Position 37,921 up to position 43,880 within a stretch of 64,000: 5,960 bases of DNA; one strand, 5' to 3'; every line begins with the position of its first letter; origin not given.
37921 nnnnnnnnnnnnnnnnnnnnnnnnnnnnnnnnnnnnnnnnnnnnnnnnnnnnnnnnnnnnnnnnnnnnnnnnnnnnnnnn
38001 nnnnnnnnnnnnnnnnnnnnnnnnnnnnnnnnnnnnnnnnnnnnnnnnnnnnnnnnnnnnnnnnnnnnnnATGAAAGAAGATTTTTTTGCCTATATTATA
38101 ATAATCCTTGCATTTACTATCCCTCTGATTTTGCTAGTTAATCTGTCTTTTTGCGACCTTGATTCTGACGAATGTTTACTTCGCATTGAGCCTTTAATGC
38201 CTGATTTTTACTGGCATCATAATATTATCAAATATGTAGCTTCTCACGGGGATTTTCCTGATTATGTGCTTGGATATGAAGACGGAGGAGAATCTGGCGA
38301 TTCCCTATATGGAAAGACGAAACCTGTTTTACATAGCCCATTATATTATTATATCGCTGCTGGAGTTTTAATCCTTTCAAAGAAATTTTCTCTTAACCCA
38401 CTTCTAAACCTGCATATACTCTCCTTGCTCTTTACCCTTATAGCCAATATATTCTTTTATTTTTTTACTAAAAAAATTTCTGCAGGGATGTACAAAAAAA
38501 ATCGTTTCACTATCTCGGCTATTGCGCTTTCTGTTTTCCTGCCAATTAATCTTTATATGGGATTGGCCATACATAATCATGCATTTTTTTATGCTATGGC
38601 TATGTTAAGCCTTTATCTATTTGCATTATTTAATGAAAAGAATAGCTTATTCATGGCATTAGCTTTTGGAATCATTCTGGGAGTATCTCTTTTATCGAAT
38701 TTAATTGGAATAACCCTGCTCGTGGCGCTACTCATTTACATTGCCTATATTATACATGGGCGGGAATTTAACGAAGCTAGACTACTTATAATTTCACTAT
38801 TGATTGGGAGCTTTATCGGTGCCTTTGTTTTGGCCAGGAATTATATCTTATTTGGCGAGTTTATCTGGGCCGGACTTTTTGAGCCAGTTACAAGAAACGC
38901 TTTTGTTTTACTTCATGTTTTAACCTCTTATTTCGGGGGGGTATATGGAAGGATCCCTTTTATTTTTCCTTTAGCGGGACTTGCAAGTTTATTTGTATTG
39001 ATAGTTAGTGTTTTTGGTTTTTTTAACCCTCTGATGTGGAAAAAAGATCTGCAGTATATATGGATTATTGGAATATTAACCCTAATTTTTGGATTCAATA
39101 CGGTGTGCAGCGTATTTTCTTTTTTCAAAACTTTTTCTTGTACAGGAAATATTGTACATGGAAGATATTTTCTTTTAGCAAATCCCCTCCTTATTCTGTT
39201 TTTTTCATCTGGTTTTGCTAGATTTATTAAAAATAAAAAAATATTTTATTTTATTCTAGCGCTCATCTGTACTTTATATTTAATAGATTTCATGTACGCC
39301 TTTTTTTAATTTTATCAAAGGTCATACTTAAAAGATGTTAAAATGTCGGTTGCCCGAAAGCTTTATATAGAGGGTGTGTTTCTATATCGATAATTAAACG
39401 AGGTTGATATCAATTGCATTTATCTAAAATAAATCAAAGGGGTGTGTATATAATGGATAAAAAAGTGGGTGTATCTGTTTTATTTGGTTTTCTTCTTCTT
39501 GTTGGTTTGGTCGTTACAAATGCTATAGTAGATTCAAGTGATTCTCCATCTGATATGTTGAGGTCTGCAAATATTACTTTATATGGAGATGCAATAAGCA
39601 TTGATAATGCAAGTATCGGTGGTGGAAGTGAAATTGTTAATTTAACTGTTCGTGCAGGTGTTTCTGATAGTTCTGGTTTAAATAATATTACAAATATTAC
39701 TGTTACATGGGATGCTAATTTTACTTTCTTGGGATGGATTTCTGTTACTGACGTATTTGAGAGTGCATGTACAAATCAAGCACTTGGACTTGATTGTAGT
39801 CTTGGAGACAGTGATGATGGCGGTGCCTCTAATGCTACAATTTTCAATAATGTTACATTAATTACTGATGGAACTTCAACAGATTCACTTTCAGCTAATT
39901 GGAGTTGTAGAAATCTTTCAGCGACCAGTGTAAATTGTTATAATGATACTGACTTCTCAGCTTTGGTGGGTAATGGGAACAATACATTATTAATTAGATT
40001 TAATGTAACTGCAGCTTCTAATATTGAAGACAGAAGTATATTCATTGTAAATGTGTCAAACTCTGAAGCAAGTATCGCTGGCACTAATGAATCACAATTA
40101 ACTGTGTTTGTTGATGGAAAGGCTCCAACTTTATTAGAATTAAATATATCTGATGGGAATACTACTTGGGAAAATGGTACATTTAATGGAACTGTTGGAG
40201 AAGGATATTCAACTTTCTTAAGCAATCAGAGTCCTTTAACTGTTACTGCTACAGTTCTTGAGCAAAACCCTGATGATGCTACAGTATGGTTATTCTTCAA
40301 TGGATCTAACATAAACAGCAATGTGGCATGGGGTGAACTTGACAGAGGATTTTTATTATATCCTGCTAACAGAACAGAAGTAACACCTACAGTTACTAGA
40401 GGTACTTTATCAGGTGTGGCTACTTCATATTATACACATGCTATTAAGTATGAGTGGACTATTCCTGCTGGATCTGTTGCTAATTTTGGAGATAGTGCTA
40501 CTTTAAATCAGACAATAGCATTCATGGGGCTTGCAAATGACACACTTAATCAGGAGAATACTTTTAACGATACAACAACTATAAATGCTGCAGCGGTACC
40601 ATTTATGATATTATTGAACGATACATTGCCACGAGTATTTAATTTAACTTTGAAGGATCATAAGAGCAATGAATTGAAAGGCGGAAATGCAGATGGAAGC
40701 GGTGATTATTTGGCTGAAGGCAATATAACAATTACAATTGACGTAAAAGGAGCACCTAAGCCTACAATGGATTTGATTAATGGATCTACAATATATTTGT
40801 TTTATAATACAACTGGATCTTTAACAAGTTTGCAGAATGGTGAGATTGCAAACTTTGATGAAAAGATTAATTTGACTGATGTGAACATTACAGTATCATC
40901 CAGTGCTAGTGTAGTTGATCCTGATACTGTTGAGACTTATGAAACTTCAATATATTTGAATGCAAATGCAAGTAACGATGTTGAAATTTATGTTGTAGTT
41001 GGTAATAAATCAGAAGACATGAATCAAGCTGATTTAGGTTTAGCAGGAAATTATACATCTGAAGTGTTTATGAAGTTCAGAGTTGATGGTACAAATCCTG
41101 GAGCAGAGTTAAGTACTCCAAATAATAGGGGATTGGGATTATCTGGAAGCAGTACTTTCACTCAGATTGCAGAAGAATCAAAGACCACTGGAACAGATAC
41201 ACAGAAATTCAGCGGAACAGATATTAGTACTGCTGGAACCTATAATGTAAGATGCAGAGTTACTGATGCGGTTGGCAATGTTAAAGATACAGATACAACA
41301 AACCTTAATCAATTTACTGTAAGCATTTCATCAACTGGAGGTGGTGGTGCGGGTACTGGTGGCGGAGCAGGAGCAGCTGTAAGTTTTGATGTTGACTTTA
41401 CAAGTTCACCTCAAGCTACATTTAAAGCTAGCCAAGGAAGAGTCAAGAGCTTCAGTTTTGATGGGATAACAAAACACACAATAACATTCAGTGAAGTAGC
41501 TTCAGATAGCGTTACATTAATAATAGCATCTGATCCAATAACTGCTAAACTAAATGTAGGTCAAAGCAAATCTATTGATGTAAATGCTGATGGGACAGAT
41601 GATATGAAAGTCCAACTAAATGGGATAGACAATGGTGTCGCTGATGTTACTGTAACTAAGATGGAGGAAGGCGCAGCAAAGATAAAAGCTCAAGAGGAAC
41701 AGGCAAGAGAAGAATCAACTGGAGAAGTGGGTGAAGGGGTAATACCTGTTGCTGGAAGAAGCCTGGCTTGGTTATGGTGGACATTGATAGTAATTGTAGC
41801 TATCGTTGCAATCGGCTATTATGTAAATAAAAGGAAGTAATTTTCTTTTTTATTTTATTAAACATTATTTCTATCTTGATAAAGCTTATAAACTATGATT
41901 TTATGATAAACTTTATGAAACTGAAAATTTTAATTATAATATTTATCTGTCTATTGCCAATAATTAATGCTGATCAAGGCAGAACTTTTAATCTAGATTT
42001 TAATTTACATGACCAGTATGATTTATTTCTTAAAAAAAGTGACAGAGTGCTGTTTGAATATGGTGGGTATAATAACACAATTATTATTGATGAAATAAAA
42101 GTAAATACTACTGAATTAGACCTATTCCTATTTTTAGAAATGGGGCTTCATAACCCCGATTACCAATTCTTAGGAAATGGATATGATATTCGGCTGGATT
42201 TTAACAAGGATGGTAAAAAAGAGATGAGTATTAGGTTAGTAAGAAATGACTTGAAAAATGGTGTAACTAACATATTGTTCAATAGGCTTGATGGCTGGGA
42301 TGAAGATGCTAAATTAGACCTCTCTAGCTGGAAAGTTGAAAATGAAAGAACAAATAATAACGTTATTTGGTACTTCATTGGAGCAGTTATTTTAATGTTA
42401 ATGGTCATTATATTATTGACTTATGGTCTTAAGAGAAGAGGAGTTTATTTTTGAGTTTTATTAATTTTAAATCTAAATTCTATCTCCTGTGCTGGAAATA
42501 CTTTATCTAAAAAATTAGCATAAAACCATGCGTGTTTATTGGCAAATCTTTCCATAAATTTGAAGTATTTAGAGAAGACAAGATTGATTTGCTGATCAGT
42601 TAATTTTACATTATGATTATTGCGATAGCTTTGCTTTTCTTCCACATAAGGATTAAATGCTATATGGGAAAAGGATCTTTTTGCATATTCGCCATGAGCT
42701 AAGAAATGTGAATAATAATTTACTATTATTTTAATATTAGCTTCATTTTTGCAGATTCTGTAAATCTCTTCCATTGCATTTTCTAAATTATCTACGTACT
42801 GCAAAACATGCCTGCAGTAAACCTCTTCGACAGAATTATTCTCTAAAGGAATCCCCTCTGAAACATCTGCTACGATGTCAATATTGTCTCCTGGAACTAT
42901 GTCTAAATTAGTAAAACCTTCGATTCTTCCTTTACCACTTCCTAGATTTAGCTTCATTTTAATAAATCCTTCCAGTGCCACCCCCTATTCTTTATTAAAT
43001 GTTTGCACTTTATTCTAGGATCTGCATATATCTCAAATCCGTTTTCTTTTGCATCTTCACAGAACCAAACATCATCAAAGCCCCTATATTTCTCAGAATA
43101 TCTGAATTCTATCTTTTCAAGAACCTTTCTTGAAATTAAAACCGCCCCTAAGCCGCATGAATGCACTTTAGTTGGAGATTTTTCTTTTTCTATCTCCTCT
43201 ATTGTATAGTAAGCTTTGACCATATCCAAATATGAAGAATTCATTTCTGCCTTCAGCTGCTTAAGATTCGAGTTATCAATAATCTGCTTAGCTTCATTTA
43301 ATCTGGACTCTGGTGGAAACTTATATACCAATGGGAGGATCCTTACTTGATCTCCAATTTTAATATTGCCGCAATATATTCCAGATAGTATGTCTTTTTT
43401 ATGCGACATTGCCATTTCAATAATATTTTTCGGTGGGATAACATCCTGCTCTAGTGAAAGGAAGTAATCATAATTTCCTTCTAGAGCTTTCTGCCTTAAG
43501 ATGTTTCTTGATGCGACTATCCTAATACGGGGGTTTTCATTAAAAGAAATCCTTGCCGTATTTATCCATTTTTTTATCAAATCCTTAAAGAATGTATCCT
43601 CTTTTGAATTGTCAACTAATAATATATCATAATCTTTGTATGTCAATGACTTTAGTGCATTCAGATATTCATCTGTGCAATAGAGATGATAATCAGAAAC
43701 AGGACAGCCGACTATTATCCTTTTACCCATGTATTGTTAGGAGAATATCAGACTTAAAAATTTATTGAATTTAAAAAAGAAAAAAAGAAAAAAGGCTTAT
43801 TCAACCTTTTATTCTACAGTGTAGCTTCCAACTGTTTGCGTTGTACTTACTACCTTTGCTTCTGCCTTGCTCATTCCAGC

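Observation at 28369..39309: Mycobacterial DPA-like module: UbiA-type phosphoribosyltransferase, PAP2 phosphatase, SDRs and GT-C enzymes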

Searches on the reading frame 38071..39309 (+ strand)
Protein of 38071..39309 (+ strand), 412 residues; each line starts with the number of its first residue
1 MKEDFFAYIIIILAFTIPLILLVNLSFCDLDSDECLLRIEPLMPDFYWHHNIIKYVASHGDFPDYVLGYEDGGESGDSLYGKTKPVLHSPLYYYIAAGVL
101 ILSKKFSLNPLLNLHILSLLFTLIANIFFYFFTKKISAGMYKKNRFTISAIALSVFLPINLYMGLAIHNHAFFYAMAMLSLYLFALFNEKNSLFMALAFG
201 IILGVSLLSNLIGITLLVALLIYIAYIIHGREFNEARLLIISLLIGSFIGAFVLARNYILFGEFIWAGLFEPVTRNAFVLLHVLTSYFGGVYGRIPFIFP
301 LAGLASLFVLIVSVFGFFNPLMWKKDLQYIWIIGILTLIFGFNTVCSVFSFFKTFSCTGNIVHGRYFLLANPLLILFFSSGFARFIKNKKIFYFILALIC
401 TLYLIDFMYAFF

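Call 4: search_protein_families(library=pfam, proteins=[window:38071-39309:+], max_evalue=0.01)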
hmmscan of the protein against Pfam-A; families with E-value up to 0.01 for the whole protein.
window:38071-39309:+ (412 aa): 1 family
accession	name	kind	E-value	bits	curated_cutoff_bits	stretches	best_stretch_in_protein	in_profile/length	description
PF13231.12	PMT_2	-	0.00022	21.9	26.1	1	88-246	2-150/160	Dolichyl-phosphate-mannose-protein mannosyltransferase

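Call 5: search_protein_families(library=ncbifam, proteins=[window:38071-39309:+], max_evalue=0.01)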
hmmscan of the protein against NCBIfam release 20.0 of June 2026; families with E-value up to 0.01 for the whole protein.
window:38071-39309:+ (412 aa): 0 families

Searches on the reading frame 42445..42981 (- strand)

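Call 44: search_protein_families(library=pfam, proteins=[window:42445-42981:-], max_evalue=0.0001)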
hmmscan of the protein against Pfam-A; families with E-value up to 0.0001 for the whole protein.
window:42445-42981:- (178 aa): 1 family
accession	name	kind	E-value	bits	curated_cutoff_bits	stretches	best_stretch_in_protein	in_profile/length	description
PF08241.18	Methyltransf_11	-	1.6e-07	32.3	21.2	1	36-80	47-90/95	Methyltransferase domain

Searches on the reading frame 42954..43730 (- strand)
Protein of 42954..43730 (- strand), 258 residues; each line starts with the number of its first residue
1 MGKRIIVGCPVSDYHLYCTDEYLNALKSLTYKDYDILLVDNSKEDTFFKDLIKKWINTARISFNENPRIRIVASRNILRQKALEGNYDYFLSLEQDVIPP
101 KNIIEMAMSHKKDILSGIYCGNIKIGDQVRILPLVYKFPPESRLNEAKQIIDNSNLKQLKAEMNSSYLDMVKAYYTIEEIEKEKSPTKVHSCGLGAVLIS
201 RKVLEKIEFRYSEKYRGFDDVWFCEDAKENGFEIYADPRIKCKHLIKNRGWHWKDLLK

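Call 44: search_protein_families(library=pfam, proteins=[window:42954-43730:-], max_evalue=0.0001)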
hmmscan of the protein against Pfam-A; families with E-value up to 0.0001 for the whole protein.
window:42954-43730:- (258 aa): 1 family
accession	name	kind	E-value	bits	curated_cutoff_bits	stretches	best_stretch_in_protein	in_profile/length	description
PF03452.20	Anp1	-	2.1e-05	24.6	28.8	0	67-116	117-167/263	Anp1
